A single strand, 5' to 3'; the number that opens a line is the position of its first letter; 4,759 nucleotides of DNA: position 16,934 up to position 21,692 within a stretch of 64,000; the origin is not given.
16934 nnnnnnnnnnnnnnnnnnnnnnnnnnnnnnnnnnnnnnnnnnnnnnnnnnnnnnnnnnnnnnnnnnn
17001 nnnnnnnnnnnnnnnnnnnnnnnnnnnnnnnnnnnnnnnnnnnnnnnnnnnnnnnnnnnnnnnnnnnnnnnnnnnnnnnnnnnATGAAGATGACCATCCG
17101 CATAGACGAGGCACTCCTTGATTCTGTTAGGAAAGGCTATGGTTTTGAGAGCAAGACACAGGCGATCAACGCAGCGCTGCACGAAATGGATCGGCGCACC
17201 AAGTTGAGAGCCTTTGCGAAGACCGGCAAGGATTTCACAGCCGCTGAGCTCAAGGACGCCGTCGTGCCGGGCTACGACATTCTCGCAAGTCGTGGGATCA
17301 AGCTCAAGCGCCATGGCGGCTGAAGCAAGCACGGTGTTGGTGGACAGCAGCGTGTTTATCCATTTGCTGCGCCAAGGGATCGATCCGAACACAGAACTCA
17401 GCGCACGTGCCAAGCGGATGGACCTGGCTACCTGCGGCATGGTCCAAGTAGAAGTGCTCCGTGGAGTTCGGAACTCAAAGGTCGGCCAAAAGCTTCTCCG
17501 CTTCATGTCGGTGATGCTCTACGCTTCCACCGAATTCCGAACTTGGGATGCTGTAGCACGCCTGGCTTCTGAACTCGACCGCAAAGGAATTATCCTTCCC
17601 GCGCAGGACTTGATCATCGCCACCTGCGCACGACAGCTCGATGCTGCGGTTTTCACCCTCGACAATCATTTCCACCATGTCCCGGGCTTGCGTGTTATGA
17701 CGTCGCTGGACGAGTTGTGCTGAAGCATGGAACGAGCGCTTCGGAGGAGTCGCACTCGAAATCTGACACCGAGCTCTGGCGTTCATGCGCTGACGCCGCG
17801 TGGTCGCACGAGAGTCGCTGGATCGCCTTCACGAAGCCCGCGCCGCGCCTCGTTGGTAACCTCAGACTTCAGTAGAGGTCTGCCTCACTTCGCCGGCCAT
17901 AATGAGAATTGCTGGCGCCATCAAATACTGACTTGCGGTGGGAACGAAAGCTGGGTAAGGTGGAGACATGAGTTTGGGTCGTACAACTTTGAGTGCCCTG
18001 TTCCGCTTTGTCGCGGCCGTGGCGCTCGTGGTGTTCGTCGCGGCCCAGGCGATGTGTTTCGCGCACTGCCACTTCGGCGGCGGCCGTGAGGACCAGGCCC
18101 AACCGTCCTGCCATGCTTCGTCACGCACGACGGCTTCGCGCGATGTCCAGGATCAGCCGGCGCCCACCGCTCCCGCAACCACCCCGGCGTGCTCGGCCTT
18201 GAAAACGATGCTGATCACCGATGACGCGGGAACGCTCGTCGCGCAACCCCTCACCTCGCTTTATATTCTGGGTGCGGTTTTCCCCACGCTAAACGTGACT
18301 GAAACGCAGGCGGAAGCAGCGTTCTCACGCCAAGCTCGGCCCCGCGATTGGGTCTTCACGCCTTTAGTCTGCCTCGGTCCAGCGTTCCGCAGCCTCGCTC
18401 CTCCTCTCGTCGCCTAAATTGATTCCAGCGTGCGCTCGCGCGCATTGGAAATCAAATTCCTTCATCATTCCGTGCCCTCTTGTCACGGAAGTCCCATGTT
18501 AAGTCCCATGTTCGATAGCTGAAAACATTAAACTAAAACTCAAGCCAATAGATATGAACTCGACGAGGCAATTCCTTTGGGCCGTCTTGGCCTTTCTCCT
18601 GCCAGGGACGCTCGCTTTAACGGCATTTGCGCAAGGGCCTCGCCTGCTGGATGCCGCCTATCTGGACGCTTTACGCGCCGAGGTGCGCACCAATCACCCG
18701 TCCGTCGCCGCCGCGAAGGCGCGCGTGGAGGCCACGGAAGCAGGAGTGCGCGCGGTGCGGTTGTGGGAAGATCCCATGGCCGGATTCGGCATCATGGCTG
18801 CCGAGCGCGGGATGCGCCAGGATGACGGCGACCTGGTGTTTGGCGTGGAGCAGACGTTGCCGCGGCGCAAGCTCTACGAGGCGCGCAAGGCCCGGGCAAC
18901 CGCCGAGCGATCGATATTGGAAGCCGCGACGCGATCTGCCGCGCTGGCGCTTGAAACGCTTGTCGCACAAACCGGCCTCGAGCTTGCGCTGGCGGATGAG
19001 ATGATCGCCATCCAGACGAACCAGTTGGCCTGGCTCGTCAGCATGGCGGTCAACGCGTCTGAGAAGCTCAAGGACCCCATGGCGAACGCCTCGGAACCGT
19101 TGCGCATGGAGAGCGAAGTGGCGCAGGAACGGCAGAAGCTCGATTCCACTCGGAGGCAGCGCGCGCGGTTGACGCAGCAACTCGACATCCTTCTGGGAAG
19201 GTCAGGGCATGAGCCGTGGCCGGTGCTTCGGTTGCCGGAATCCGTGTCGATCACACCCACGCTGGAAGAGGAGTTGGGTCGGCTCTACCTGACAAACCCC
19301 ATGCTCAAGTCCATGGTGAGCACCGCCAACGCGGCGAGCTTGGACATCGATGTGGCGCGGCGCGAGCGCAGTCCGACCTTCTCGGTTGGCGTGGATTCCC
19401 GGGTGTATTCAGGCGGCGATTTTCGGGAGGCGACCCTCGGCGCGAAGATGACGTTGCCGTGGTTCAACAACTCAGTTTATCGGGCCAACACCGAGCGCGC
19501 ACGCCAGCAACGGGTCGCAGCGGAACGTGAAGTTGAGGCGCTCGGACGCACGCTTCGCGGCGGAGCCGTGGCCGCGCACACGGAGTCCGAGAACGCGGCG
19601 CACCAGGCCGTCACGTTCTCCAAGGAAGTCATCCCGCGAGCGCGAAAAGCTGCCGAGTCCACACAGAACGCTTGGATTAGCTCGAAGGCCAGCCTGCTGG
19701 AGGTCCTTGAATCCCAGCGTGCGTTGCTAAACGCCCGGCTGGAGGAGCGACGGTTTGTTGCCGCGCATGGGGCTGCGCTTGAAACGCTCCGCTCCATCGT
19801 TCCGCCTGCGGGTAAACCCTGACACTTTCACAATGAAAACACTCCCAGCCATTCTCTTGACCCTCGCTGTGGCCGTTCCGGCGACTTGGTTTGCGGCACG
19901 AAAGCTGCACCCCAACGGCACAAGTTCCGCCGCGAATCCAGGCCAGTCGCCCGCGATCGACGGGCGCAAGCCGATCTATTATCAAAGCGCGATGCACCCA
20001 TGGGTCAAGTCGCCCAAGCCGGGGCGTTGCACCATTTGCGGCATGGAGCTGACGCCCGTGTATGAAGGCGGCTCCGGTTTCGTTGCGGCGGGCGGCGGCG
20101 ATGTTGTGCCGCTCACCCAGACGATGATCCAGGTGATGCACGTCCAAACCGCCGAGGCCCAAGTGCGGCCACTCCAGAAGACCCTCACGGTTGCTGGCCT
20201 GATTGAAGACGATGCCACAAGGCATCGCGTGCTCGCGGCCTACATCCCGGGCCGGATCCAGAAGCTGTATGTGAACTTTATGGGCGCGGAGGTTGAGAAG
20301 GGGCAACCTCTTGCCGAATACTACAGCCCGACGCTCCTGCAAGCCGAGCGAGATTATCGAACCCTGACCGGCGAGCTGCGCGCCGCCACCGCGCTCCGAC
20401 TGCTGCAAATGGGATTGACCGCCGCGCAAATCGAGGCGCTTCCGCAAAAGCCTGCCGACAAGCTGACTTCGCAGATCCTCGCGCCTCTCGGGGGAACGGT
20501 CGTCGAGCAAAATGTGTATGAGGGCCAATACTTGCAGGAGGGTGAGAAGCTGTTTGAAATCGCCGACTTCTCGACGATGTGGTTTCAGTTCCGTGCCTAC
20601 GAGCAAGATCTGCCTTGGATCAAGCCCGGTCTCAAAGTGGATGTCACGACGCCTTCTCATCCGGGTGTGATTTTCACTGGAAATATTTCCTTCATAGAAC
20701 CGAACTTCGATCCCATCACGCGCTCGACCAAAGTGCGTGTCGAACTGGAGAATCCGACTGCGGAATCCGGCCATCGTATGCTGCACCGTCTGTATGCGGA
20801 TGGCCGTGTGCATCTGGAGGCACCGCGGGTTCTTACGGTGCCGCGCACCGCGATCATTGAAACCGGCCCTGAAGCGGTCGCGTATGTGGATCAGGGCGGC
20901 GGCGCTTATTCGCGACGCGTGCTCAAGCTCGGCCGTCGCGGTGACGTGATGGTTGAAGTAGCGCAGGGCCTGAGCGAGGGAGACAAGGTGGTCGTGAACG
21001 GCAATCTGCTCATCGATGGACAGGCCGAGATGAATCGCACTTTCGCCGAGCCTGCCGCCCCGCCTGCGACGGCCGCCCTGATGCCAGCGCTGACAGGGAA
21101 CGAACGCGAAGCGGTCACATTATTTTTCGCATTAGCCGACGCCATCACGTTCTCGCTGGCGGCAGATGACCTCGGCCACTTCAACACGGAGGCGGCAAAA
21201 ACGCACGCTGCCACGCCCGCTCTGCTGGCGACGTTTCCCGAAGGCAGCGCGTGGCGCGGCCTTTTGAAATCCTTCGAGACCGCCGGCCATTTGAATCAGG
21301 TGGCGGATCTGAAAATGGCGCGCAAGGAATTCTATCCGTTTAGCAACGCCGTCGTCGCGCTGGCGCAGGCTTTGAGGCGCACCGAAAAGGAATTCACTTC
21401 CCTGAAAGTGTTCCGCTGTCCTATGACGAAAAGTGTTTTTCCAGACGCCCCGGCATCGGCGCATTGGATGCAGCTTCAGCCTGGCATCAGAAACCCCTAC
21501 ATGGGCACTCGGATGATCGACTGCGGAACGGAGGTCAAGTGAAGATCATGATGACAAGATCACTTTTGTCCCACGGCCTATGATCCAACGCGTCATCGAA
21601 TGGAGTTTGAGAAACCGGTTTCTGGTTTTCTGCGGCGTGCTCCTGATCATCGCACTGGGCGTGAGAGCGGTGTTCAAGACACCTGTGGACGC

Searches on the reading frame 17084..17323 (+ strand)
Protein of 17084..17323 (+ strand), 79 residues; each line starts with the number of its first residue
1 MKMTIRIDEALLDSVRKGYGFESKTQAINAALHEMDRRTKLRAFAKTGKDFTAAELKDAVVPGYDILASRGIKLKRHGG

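Call 65: search_protein_families(library=pfam, proteins=[window:17084-17323:+], max_evalue=0.01)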
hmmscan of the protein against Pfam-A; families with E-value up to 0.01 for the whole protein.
window:17084-17323:+ (79 aa): 1 family
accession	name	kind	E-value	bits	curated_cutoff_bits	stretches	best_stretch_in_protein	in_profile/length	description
PF09957.15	VapB_antitoxin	-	2.9e-06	27.5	23.4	1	1-38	1-38/47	Bacterial antitoxin of type II TA system, VapB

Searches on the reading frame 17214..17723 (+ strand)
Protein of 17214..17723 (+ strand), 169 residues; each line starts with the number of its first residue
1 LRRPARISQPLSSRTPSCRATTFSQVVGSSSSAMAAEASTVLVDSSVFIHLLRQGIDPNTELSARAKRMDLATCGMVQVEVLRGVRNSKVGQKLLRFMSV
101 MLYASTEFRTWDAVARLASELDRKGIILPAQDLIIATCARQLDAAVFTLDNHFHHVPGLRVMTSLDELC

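Call 65: search_protein_families(library=pfam, proteins=[window:17214-17723:+], max_evalue=0.01)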
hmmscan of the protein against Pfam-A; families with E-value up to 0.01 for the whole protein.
window:17214-17723:+ (169 aa): 1 family
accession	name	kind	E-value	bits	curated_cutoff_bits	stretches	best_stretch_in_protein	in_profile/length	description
PF01850.27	PIN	-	7.2e-11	43.2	23.6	1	41-158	1-119/120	PIN domain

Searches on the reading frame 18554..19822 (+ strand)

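Call 86: search_protein_families(library=pfam, proteins=[window:18554-19822:+], max_evalue=0.0001)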
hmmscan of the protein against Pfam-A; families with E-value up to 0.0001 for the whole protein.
window:18554-19822:+ (422 aa): 1 family
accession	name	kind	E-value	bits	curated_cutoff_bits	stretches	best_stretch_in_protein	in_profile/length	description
PF02321.23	OEP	-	1.7e-27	96.9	22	2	245-413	9-183/187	Outer membrane efflux protein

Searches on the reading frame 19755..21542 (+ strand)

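Call 86: search_protein_families(library=pfam, proteins=[window:19755-21542:+], max_evalue=0.0001)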
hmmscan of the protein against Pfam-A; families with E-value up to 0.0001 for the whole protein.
window:19755-21542:+ (595 aa): 3 families
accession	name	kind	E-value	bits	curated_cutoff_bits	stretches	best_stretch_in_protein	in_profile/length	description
PF16576.10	HlyD_D23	-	1.9e-51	174.8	30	1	140-335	2-205/214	Barrel-sandwich domain of CusB or HlyD membrane-fusion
PF13437.12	HlyD_3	-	1.3e-19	71.3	22.2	1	241-335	2-97/106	HlyD family secretion protein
PF19335.5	HMBD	-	3.8e-08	33.6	23.6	1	75-102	1-28/28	Heavy metal binding domain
